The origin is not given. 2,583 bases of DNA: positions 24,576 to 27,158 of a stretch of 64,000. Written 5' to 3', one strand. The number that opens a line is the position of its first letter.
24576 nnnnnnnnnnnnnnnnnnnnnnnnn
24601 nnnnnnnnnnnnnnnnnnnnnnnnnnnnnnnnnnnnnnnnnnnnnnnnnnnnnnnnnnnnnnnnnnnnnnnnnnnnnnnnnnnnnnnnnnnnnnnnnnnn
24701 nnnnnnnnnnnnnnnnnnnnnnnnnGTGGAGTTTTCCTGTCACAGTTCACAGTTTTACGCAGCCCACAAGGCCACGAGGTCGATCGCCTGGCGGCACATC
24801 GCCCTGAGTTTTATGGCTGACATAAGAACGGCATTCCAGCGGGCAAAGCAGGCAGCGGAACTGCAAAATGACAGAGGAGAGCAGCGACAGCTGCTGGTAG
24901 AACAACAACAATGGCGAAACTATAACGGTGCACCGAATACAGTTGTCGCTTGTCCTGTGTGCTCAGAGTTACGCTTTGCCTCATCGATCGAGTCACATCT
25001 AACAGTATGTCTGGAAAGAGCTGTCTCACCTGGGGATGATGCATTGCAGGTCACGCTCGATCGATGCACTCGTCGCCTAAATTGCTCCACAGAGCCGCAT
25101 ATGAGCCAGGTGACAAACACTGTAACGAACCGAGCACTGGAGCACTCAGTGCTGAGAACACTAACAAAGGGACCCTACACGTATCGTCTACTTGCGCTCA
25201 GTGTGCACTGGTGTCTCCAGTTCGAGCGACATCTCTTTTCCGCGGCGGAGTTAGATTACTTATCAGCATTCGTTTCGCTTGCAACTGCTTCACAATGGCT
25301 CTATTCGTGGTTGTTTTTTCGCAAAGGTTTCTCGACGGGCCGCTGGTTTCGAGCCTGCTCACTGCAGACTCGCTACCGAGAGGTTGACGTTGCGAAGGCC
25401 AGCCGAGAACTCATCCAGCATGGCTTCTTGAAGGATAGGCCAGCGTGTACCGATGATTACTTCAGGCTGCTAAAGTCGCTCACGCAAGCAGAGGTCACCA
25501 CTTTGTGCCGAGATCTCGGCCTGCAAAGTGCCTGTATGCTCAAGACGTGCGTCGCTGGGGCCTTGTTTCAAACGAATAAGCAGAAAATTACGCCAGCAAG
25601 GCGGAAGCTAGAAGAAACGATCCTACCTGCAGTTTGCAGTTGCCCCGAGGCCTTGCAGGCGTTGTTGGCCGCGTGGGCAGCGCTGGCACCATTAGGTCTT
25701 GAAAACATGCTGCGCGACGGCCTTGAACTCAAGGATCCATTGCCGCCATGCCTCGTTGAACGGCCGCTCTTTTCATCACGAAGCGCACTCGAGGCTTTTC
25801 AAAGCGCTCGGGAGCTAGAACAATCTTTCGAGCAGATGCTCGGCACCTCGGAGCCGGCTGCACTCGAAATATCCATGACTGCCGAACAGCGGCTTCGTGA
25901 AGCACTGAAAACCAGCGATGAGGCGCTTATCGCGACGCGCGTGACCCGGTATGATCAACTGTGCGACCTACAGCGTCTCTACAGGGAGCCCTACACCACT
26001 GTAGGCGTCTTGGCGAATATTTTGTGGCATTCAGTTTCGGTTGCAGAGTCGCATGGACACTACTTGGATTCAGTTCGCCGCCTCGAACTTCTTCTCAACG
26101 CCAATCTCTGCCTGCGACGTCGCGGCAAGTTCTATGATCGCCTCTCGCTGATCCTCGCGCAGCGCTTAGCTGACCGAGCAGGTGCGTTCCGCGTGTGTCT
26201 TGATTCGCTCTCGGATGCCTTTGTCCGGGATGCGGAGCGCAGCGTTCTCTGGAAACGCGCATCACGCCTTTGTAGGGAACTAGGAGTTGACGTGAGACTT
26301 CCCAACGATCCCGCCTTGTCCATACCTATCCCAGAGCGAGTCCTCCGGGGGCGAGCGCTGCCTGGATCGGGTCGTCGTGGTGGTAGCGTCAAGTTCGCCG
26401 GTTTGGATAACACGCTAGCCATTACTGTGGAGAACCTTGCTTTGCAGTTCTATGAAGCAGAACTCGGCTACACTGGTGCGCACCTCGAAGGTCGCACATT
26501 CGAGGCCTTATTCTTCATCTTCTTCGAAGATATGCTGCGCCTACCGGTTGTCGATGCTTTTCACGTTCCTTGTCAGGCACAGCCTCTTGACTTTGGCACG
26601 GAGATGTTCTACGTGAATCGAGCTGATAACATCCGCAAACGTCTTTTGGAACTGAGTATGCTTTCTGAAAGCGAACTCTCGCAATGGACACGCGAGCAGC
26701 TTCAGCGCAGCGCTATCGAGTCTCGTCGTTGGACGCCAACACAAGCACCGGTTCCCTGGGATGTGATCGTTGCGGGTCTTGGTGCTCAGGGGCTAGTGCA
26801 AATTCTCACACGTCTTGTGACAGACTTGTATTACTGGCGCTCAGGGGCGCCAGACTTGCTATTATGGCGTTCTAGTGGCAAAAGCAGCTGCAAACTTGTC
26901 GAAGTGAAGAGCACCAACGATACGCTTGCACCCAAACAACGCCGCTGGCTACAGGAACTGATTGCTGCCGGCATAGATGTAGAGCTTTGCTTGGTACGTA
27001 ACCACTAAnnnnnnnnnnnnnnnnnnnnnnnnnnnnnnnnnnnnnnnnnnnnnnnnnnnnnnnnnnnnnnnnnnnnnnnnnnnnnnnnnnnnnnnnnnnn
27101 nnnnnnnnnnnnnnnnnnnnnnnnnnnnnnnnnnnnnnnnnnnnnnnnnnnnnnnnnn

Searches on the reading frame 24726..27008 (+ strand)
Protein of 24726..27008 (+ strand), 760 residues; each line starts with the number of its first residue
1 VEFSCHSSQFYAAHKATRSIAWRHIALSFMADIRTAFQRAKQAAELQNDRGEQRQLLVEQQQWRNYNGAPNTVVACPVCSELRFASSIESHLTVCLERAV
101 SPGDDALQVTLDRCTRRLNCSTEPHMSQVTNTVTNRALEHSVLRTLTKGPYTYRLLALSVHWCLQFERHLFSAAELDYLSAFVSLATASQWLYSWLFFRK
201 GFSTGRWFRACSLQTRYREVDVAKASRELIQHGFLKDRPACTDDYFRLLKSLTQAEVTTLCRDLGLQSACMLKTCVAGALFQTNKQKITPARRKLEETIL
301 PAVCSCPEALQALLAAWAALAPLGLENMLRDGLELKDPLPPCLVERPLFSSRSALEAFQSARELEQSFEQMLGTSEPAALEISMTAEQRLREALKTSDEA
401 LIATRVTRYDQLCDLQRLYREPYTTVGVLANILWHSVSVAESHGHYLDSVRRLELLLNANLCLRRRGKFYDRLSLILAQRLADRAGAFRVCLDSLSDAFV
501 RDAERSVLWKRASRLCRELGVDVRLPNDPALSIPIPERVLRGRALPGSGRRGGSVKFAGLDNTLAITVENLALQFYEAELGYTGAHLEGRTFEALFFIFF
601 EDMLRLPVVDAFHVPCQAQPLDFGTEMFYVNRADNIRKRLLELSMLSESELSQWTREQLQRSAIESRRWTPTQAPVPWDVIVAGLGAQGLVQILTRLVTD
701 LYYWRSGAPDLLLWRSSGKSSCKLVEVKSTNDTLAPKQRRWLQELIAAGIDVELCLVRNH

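Call 23: search_protein_families(library=pfam, proteins=[window:24726-27008:+], max_evalue=0.001)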
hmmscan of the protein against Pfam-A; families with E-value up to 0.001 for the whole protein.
window:24726-27008:+ (760 aa): 3 families
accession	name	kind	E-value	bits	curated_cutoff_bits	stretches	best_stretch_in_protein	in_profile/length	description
PF08774.17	VRR_NUC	-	1.8e-19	70.4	23.8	1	680-758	36-115/116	VRR-NUC domain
PF21170.4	FAN1_TPR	-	6e-10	39.7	24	1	418-515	55-153/154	Fanconi-associated nuclease 1, TPR domain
PF21315.3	FAN1_HTH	-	2.4e-05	24.6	27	1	159-235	10-81/82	FAN1, HTH domain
